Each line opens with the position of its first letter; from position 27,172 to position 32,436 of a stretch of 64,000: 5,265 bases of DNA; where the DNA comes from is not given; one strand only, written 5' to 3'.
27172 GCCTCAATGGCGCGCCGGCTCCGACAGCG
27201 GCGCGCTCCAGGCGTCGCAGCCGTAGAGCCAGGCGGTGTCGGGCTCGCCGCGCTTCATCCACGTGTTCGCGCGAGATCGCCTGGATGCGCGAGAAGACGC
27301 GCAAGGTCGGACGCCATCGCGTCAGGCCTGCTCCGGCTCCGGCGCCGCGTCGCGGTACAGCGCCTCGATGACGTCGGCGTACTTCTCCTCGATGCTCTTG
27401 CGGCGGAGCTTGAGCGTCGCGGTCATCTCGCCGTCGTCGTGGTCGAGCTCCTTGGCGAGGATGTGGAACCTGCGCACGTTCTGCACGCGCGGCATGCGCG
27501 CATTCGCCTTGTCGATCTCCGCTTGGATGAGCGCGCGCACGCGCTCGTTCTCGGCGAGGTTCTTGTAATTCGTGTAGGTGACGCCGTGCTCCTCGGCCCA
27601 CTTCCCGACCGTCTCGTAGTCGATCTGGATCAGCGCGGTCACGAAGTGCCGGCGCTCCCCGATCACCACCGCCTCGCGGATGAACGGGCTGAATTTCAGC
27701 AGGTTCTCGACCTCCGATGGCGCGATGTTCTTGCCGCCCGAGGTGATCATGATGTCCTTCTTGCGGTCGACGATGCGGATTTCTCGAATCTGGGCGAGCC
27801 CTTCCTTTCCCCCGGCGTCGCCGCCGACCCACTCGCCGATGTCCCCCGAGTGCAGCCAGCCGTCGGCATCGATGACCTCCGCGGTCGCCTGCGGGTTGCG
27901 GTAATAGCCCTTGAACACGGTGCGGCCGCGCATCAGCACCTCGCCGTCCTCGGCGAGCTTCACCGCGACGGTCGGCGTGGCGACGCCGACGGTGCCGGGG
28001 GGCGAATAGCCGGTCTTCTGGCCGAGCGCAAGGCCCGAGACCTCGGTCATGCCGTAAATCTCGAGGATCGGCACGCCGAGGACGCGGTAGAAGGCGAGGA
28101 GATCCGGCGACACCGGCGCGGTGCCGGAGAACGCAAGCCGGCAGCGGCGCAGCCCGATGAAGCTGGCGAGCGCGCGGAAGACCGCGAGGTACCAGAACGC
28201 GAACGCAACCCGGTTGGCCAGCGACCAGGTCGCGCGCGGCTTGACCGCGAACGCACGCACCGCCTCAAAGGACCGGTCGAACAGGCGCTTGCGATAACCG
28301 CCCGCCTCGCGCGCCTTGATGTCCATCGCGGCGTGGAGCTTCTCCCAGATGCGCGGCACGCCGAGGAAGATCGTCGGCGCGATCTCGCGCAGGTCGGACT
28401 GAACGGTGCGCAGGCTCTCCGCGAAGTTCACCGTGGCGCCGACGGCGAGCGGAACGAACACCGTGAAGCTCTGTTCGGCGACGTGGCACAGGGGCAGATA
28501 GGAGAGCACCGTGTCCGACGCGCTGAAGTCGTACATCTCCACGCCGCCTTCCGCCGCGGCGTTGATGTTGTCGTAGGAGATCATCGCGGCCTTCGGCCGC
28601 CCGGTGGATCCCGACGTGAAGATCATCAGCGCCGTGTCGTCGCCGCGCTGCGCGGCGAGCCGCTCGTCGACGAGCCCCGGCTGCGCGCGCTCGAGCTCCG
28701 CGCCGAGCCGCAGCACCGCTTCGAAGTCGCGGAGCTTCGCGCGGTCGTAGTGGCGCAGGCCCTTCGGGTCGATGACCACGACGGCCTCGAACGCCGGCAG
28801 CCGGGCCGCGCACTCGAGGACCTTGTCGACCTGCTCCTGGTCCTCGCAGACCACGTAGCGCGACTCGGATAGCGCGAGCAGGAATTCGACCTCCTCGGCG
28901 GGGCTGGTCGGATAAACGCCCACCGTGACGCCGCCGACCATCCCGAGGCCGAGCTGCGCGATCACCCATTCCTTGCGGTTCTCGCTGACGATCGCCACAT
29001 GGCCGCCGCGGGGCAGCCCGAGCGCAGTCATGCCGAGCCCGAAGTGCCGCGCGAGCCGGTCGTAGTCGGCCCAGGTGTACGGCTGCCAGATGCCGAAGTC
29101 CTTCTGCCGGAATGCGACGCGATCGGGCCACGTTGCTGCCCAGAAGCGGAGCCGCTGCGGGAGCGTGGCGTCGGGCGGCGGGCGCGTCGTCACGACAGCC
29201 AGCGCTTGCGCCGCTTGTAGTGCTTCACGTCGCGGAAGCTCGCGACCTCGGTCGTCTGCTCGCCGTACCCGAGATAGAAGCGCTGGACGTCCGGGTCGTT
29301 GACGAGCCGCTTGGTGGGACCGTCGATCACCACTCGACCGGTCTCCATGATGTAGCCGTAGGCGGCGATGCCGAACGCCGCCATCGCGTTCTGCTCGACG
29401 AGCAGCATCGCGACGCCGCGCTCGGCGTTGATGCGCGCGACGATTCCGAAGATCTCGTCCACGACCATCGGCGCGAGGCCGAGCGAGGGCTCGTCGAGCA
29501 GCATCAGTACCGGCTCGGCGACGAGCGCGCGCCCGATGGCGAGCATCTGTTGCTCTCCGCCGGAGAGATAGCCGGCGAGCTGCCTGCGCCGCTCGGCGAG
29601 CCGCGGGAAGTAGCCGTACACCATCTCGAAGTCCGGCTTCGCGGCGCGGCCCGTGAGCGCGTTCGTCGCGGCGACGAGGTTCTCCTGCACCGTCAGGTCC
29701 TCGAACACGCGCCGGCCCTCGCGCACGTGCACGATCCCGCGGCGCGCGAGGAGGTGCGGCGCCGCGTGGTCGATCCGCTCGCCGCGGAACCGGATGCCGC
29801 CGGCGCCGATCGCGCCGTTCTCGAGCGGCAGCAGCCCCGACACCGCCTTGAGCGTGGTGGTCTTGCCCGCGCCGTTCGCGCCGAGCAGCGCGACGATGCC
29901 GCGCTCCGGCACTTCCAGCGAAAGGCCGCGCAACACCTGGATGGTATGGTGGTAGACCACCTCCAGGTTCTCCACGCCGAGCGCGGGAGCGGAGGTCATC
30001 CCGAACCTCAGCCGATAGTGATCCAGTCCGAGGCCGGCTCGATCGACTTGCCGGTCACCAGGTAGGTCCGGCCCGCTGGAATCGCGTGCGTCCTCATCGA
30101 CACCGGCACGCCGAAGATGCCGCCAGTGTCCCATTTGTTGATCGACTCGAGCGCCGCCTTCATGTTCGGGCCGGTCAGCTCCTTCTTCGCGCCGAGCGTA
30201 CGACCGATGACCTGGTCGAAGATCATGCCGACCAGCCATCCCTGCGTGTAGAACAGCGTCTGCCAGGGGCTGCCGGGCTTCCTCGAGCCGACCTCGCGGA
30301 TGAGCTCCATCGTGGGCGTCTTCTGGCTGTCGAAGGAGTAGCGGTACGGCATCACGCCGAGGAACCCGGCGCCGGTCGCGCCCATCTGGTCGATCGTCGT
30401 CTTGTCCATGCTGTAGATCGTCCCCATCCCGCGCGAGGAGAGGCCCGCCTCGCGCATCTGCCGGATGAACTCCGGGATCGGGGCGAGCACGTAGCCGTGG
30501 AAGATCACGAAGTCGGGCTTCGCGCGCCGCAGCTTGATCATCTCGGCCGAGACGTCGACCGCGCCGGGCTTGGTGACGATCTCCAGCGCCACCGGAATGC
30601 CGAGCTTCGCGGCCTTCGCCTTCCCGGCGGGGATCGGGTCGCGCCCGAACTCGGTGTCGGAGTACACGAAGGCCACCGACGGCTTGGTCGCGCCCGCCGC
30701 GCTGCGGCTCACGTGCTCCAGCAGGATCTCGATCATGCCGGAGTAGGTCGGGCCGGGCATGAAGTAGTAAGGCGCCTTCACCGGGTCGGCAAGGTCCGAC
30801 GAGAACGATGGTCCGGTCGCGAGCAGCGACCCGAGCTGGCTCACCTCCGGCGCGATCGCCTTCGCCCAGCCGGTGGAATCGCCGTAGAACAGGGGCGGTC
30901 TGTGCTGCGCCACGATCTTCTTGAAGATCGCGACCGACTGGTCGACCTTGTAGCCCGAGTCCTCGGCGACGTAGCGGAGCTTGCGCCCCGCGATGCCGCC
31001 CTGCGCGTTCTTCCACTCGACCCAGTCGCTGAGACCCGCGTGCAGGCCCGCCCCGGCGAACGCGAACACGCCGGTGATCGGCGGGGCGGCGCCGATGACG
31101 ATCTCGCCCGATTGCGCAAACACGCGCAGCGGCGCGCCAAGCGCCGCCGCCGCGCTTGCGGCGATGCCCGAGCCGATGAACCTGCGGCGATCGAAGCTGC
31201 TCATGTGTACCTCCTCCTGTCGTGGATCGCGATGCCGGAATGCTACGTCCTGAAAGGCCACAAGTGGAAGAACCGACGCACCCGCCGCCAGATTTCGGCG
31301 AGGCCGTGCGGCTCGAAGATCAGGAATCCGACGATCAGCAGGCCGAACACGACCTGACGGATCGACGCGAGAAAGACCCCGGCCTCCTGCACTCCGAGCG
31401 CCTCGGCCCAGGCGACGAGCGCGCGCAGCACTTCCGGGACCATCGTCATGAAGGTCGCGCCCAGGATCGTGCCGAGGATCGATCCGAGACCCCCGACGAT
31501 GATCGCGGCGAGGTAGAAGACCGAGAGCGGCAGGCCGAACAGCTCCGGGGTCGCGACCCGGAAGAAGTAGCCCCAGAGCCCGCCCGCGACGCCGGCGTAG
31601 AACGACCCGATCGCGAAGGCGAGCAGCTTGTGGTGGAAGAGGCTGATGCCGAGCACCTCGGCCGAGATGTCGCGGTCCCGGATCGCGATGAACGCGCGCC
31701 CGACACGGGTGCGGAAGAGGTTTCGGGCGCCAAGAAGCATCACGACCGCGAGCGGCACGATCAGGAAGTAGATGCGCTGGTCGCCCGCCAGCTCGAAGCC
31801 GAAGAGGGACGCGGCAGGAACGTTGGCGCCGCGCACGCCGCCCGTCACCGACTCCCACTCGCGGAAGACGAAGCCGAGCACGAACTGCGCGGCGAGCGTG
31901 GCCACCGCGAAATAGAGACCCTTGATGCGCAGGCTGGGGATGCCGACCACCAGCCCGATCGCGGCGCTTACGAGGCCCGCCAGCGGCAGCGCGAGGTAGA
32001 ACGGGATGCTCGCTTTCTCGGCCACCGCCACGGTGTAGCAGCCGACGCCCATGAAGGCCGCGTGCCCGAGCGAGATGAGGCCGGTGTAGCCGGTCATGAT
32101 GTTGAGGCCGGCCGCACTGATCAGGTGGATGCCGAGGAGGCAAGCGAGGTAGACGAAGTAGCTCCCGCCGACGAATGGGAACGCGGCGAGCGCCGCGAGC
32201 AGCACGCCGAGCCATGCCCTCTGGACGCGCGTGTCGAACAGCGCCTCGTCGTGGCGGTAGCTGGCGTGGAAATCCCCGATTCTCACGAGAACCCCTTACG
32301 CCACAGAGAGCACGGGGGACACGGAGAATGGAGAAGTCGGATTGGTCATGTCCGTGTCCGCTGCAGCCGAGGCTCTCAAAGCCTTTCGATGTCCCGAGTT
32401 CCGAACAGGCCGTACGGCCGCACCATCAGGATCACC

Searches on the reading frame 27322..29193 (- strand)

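Call 33: search_protein_families(library=pfam, proteins=[window:27322-29193:-], max_evalue=0.00001)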
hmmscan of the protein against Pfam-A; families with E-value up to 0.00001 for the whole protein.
window:27322-29193:- (623 aa): 2 families
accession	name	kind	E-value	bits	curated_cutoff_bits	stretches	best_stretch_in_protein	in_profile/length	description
PF00501.34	AMP-binding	-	1.8e-71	241.4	29.9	1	18-431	4-384/384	AMP-binding enzyme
PF23562.2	AMP-binding_C_3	-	1.4e-14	55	20.8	1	480-616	2-123/124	AMP-binding enzyme C-terminal domain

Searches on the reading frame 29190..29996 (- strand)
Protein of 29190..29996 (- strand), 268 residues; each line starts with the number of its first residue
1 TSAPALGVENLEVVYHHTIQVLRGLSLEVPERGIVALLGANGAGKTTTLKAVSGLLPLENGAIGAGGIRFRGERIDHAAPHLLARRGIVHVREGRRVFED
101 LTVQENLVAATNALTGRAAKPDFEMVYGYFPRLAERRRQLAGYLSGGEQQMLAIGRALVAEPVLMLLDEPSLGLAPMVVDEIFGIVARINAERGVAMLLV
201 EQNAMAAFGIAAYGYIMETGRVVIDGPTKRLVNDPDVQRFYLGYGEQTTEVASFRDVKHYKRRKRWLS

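Call 59: search_protein_families(library=pfam, proteins=[window:29190-29996:-], max_evalue=0.00001)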
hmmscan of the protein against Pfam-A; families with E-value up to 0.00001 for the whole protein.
window:29190-29996:- (268 aa): 2 families
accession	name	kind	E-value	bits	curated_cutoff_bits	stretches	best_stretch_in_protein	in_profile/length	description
PF00005.33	ABC_tran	-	1.5e-23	84.3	25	1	22-171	1-136/137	ABC transporter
PF13304.12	AAA_21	-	3.1e-07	31.2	27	0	34-71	1-38/304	AAA domain, putative AbiEii toxin, Type IV TA system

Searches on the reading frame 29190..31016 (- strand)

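Call 33: search_protein_families(library=pfam, proteins=[window:29190-31016:-], max_evalue=0.00001)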
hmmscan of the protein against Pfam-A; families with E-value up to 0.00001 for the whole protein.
window:29190-31016:- (608 aa): 2 families
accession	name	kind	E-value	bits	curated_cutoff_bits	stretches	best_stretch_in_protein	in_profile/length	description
PF00005.33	ABC_tran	-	8.1e-23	82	25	1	362-511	1-136/137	ABC transporter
PF13304.12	AAA_21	-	2.6e-06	28.2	27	0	374-411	1-38/304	AAA domain, putative AbiEii toxin, Type IV TA system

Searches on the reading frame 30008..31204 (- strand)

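Call 59: search_protein_families(library=pfam, proteins=[window:30008-31204:-], max_evalue=0.00001)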
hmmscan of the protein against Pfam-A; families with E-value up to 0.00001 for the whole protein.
window:30008-31204:- (398 aa): 1 family
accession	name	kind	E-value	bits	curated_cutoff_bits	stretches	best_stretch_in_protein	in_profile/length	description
PF13458.12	Peripla_BP_6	-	6e-48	164.7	31.7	1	34-382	1-335/343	Periplasmic binding protein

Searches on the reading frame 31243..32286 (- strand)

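Call 33: search_protein_families(library=pfam, proteins=[window:31243-32286:-], max_evalue=0.00001)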
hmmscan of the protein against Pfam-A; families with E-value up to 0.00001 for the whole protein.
window:31243-32286:- (347 aa): 1 family
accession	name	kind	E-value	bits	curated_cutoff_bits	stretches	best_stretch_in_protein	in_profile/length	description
PF02653.21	BPD_transp_2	-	1.9e-40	139.2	26.8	1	45-321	3-268/269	Branched-chain amino acid transport system / permease component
